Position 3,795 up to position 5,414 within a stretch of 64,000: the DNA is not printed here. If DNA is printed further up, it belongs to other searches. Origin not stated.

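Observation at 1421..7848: Candidate operon: PLP dehydratase, periplasmic COG3653 amidohydrolase, exported LanC-like protein and orphan ADOP permease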

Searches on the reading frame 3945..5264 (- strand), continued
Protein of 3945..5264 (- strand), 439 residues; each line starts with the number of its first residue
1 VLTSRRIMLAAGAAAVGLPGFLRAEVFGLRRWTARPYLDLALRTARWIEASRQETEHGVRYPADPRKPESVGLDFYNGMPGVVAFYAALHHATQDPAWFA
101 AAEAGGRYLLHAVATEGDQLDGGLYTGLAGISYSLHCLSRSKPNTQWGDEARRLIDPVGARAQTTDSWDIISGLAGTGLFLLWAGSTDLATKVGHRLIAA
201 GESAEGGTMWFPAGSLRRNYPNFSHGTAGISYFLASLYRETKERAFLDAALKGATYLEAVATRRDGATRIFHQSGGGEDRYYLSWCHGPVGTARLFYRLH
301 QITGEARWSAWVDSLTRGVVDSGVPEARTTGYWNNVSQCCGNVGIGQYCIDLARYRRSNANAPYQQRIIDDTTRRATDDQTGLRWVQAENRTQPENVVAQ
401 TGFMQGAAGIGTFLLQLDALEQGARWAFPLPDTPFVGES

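Call 70: search_protein_families(library=pfam, proteins=[P0255, P0257, P0326, P0306, P0331, P0364, P0374, P0355, P0336, P0305], max_evalue=0.001)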
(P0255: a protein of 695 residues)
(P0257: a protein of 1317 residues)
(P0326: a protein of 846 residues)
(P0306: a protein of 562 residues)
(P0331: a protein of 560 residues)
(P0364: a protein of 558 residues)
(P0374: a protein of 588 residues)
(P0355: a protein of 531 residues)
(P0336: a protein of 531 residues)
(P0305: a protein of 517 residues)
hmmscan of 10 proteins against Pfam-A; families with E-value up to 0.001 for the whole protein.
P0255 (695 aa): 2 families
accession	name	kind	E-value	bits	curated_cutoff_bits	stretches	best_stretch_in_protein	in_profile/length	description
PF05147.19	LANC_like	-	3.3e-43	148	23.2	1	320-682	5-342/350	Lanthionine synthetase C-like protein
PF07944.18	Beta-AFase-like_GH127_cat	-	1.6e-06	27.9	24.9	0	597-635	173-211/376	Beta-L-arabinofuranosidase, GH127 catalytic domain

P0257 (1317 aa): 2 families
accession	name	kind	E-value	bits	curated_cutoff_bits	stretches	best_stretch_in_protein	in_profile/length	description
PF05147.19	LANC_like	-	2.6e-36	125.4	23.2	1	939-1297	3-337/350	Lanthionine synthetase C-like protein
PF18582.6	HZS_alpha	-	1.7e-35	121.9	26.6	1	530-627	1-98/98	Hydrazine synthase alpha subunit middle domain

P0326 (846 aa): 2 families
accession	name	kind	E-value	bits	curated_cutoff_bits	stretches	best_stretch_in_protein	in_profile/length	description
PF05147.19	LANC_like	-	7.4e-32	110.7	23.2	1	86-480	2-341/350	Lanthionine synthetase C-like protein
PF01120.23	Alpha_L_fucos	-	2.6e-10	40.7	25.2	1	549-617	95-163/345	Alpha-L-fucosidase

P0306 (562 aa): 7 families
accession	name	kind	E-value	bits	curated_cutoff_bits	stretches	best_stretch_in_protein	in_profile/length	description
PF05147.19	LANC_like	-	1.1e-45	156.2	23.2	1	70-415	4-339/350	Lanthionine synthetase C-like protein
PF03663.20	Glyco_hydro_76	-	1.6e-11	44.8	25.9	1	196-328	115-252/366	Glycosyl hydrolase family 76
PF07944.18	Beta-AFase-like_GH127_cat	-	7.5e-11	42.1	24.9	0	84-144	134-198/376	Beta-L-arabinofuranosidase, GH127 catalytic domain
PF07470.19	Glyco_hydro_88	-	2.9e-10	40.1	26.6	0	84-169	38-121/352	Glycosyl Hydrolase Family 88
PF06662.19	C5-epim_C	-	9.2e-07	29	23.3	0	352-400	34-79/188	D-glucuronyl C5-epimerase C-terminus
PF09492.16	Pec_lyase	-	2.4e-06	27.5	22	0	61-109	28-73/292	Pectic acid lyase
PF07705.17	CARDB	-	2.5e-06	28.1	22.7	1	445-548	9-97/101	CARDB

P0331 (560 aa): 7 families
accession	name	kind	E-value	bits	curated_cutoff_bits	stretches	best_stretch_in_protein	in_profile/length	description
PF05147.19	LANC_like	-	4.7e-43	147.6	23.2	1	66-416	3-339/350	Lanthionine synthetase C-like protein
PF07944.18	Beta-AFase-like_GH127_cat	-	1.2e-09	38.1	24.9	0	308-383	138-211/376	Beta-L-arabinofuranosidase, GH127 catalytic domain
PF09492.16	Pec_lyase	-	1.6e-06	28.1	22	0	240-273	46-79/292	Pectic acid lyase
PF07470.19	Glyco_hydro_88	-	2.9e-06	26.9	26.6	0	287-381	23-108/352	Glycosyl Hydrolase Family 88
PF03663.20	Glyco_hydro_76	-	5e-06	26.7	25.9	1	210-334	133-258/366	Glycosyl hydrolase family 76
PF06662.19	C5-epim_C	-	0.00054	19.9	23.3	0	77-99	34-56/188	D-glucuronyl C5-epimerase C-terminus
PF07705.17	CARDB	-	0.00072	20.2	22.7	0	444-541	7-89/101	CARDB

P0364 (558 aa): 4 families
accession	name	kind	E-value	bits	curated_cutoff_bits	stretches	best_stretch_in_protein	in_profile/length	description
PF05147.19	LANC_like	-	6.4e-41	140.5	23.2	1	68-422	3-345/350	Lanthionine synthetase C-like protein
PF07705.17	CARDB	-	4.6e-08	33.6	22.7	1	450-547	14-97/101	CARDB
PF07944.18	Beta-AFase-like_GH127_cat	-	1.9e-05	24.3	24.9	0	289-322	169-202/376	Beta-L-arabinofuranosidase, GH127 catalytic domain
PF07470.19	Glyco_hydro_88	-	0.00017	21.2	26.6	0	6-66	71-127/352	Glycosyl Hydrolase Family 88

P0374 (588 aa): 1 family
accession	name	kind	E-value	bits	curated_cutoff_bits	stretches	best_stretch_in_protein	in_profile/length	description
PF05147.19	LANC_like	-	1.1e-25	90.4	23.2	1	258-571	57-338/350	Lanthionine synthetase C-like protein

P0355 (531 aa): 1 family
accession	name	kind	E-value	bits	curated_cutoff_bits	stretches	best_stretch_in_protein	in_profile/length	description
PF05147.19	LANC_like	-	5.1e-45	154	23.2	1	151-496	4-335/350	Lanthionine synthetase C-like protein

P0336 (531 aa): 1 family
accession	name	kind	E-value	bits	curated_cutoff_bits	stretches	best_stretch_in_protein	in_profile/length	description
PF05147.19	LANC_like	-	1.3e-23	83.7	23.2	1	72-483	3-336/350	Lanthionine synthetase C-like protein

P0305 (517 aa): 1 family
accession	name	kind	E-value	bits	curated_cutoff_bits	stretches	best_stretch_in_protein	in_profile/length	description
PF05147.19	LANC_like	-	3.7e-32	111.7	23.2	1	102-480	3-338/350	Lanthionine synthetase C-like protein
